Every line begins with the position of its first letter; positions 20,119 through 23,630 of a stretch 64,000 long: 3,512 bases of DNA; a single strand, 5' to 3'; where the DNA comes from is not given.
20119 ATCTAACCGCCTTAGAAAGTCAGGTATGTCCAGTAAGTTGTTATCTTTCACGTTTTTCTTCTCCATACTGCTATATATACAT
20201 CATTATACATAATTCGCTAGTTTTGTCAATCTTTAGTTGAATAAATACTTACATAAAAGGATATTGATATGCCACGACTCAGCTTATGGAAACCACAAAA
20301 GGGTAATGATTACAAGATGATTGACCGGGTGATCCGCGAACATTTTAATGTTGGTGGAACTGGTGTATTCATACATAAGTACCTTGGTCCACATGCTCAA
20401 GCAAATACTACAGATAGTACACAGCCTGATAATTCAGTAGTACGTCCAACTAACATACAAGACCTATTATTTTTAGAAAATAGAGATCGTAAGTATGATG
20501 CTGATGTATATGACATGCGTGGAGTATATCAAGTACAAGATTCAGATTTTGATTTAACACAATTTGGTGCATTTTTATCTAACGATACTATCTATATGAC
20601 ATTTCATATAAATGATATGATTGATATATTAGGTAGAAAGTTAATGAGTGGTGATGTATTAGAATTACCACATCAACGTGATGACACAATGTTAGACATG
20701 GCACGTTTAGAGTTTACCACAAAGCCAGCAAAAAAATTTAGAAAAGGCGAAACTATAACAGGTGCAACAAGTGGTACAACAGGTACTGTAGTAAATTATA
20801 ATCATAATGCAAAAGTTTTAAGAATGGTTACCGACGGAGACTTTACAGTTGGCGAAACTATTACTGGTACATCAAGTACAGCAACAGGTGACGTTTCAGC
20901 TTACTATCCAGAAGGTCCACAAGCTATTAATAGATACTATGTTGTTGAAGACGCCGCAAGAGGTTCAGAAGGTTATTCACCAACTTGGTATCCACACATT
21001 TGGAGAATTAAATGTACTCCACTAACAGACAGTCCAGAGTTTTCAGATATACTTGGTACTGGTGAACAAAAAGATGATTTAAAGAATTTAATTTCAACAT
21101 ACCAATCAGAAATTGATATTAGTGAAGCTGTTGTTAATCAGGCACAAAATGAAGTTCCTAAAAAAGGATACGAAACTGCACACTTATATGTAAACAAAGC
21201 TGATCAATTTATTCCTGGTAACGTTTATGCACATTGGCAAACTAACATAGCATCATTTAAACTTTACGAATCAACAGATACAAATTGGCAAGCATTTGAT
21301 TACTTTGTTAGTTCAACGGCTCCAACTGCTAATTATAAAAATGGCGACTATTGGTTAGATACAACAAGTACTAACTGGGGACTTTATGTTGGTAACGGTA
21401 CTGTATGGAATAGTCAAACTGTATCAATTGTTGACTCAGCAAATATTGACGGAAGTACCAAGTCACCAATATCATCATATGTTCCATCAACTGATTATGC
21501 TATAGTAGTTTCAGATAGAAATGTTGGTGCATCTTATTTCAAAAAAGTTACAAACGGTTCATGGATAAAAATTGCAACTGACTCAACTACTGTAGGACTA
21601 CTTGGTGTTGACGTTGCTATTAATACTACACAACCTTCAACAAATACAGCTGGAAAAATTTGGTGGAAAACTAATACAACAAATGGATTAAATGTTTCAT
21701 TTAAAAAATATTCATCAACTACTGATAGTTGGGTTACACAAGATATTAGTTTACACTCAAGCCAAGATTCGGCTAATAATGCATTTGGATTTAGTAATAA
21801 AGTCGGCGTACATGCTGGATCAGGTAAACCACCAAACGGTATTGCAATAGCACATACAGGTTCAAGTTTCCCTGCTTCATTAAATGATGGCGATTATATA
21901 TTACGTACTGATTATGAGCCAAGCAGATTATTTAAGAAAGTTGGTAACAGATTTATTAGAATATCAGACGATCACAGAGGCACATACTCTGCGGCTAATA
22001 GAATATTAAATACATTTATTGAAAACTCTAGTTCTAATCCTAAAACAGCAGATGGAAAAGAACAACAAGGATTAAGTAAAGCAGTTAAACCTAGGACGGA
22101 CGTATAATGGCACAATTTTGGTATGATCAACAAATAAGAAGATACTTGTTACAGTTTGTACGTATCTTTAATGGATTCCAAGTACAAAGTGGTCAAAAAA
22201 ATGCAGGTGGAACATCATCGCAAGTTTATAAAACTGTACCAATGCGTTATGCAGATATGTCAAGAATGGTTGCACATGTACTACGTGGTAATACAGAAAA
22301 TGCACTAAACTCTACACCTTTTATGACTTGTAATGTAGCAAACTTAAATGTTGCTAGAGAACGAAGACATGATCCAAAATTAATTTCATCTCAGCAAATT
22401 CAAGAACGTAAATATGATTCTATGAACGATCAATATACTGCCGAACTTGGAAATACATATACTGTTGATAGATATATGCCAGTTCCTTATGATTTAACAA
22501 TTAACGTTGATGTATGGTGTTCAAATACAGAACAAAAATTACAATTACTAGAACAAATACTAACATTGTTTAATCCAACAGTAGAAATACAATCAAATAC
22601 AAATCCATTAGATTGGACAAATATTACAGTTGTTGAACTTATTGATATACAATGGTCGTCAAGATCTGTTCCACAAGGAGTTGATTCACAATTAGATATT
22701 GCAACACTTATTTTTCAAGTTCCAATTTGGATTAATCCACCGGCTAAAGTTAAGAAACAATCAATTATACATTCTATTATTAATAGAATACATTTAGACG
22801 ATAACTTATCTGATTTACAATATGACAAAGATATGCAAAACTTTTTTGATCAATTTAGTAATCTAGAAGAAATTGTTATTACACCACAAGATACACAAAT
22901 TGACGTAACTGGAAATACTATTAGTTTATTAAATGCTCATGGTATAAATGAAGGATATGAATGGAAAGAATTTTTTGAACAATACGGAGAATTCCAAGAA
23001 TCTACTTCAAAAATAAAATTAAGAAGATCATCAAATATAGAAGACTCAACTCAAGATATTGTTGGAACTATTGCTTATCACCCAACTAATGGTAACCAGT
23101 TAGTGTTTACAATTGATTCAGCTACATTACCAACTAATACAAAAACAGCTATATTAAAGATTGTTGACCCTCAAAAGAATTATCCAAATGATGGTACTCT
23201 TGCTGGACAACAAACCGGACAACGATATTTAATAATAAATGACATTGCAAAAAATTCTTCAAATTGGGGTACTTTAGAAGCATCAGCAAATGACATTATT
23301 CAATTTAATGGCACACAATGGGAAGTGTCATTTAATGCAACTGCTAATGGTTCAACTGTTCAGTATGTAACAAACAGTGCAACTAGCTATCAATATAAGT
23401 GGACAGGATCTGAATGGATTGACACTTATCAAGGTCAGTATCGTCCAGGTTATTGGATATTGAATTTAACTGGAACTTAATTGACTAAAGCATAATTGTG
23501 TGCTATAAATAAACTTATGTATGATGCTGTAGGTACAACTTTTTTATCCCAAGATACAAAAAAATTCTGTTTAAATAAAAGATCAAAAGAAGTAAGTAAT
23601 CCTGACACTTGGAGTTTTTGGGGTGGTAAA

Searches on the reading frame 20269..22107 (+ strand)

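Call 68: search_protein_families(library=phrogs, proteins=[window:20269-22107:+], max_evalue=0.001)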
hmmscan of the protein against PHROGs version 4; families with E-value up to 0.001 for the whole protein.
window:20269-22107:+ (612 aa): 1 family
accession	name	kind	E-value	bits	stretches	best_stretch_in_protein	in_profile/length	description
phrog_11591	-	head and packaging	3e-93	314.8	3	3-143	2-144/497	virion structural protein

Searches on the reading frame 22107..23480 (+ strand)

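Call 68: search_protein_families(library=phrogs, proteins=[window:22107-23480:+], max_evalue=0.001)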
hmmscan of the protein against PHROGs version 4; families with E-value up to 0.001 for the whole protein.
window:22107-23480:+ (457 aa): 4 families
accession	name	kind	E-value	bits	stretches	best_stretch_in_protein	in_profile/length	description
phrog_11196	-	tail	1.2e-113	381.5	1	3-454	4-438/441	tail sheath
phrog_227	-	tail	1.9e-21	77.7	1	2-244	3-234/278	tail sheath stabilizer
phrog_16122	-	head and packaging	2.4e-05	24.5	1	361-438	213-290/526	virion structural protein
phrog_22065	-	tail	3.4e-05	23.9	1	4-165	3-152/456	tail sheath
